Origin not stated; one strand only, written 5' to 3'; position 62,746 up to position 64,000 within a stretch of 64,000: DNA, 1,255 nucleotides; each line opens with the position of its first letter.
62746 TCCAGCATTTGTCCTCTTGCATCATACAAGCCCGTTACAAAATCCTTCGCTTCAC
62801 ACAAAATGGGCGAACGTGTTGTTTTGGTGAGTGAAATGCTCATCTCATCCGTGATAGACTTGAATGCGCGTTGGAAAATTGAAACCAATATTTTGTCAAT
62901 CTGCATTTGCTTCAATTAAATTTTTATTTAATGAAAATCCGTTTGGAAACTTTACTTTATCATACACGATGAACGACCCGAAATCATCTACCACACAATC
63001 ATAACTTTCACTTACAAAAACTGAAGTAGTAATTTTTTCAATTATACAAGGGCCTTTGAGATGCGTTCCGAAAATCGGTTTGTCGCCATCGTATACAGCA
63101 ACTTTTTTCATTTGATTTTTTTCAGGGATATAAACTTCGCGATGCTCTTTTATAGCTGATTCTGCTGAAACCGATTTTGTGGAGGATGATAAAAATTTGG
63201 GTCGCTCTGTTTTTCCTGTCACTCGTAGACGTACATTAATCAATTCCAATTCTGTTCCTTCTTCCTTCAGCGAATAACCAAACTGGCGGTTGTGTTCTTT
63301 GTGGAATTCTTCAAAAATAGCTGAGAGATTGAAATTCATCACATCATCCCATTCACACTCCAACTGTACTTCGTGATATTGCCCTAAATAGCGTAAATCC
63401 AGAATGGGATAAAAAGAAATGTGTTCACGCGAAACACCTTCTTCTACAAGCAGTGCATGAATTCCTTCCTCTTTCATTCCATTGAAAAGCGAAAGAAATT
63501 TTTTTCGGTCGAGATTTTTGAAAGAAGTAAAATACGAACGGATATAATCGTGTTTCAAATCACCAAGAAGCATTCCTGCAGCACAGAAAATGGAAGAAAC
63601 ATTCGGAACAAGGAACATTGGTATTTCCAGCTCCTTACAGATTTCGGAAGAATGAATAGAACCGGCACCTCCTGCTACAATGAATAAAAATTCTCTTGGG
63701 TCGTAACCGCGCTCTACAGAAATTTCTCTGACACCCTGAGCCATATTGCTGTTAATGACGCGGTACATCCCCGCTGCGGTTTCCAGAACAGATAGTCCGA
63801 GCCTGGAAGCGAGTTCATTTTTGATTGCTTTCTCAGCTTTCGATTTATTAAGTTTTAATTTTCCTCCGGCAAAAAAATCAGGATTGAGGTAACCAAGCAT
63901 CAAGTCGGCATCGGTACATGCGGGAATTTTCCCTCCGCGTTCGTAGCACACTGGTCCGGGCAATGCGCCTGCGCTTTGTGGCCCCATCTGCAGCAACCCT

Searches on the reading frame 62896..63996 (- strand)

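Call 60: search_protein_families(library=pfam, proteins=[window:62896-63996:-], max_evalue=0.0001)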
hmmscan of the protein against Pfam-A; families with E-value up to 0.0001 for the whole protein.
window:62896-63996:- (366 aa): 2 families
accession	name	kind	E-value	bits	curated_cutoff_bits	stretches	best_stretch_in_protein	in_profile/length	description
PF01968.24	Hydantoinase_A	-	2.7e-45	155.3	22.9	1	2-150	140-290/291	Hydantoinase/oxoprolinase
PF19278.4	Hydant_A_C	-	4.9e-13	49.3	21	1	171-339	18-185/193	Hydantoinase/oxoprolinase C-terminal domain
